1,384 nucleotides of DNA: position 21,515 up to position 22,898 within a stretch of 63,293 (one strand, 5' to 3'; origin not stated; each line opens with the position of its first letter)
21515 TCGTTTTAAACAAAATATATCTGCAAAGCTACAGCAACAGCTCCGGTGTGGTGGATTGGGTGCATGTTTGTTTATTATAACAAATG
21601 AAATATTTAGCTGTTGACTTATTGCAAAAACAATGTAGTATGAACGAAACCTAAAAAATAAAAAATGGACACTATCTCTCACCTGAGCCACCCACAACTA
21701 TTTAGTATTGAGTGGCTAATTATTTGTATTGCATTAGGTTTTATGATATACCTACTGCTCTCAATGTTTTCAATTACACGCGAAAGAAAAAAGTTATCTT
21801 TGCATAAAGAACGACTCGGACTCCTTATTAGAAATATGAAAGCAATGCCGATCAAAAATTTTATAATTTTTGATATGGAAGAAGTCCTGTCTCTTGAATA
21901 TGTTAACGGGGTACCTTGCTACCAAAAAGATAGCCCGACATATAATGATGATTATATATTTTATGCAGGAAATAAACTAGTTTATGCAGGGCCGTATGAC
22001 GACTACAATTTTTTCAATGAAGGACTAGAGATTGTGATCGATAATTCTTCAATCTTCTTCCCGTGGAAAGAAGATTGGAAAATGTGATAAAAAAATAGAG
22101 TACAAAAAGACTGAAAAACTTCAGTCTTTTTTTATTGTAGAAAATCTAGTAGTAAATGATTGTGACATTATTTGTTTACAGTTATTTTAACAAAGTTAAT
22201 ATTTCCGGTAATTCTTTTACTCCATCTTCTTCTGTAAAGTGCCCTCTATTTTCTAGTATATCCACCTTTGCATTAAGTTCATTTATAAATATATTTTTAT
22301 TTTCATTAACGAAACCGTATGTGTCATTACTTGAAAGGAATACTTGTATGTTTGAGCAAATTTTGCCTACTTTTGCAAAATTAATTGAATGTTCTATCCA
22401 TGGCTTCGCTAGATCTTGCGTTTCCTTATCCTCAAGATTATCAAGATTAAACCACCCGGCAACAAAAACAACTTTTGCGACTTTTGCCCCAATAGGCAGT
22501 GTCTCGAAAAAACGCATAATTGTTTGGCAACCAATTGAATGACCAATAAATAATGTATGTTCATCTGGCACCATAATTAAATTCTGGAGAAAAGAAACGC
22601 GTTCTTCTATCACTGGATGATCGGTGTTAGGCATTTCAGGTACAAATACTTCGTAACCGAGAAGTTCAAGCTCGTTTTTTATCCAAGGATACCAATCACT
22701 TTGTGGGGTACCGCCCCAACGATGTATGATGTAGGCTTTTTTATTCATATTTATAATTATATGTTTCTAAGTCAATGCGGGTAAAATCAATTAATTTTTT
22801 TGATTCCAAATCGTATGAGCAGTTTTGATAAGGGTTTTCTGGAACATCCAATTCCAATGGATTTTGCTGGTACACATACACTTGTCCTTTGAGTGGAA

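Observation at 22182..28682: T-box-controlled operon coupling IleRS to a methyltransferase, two Ser-hydrolases and a cyclodipeptide-synthase-like protein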

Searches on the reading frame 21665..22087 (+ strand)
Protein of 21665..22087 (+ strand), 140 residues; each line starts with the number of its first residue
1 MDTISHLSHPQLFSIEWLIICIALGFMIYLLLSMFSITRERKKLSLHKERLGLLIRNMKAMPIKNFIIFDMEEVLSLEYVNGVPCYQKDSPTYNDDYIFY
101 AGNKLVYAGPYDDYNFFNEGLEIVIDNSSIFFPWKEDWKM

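Call 5: search_protein_families(library=pfam, proteins=[window:21665-22087:+], max_evalue=1)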
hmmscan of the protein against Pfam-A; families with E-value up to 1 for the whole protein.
window:21665-22087:+ (140 aa): 2 families
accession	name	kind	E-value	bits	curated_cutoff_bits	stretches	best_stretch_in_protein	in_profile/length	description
PF06305.16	LapA_dom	-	0.0037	17.6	28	1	17-51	22-56/64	Lipopolysaccharide assembly protein A domain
PF22030.1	DWORF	-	0.07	13.8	27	1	3-33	8-35/35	Sarcoplasmic/endoplasmic reticulum calcium ATPase regulator DWORF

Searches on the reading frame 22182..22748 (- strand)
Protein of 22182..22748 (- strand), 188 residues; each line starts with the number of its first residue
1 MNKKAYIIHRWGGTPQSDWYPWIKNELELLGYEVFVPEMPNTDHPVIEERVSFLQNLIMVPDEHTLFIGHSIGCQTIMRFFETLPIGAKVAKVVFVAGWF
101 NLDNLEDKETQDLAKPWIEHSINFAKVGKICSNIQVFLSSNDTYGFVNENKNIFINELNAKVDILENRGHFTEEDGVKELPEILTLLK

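Call 5: search_protein_families(library=pfam, proteins=[window:22182-22748:-], max_evalue=1)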
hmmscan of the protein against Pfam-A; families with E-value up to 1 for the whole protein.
window:22182-22748:- (188 aa): 6 families
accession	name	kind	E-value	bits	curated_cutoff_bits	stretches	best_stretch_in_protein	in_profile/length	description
PF06821.19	Ser_hydrolase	-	1.8e-17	64.3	22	1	6-187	2-170/172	Serine hydrolase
PF00561.26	Abhydrolase_1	-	0.0018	18.5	25.8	1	20-113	17-112/245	alpha/beta hydrolase fold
PF12697.13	Abhydrolase_6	-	0.0069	17.5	26.3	1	13-104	8-100/217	Alpha/beta hydrolase family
PF12695.13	Abhydrolase_5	-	0.024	14.9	27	1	18-114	13-105/164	Alpha/beta hydrolase family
PF10230.15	LIDHydrolase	-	0.14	12.3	27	1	48-98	66-118/262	Lipid-droplet associated hydrolase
PF08538.16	DUF1749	-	0.17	11.4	24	1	43-82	83-124/299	Protein of unknown function (DUF1749)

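Call 8: search_protein_families(library=ncbifam, proteins=[window:22182-22748:-], max_evalue=1)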
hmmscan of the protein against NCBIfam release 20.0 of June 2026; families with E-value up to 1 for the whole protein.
window:22182-22748:- (188 aa): 1 family
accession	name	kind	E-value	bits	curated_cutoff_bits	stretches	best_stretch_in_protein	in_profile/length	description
NF006492.0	PRK08931.1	equivalog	0.15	11.4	437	1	93-148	8-61/291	S-methyl-5'-thioadenosine phosphorylase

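Call 70: search_protein_families(library=padloc, proteins=[window:22182-22748:-], max_evalue=0.01)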
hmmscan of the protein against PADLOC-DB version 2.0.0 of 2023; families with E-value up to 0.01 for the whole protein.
window:22182-22748:- (188 aa): 0 families

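Call 71: search_protein_families(library=phrogs, proteins=[window:22182-22748:-], max_evalue=0.01)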
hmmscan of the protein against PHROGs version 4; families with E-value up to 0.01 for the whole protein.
window:22182-22748:- (188 aa): 0 families
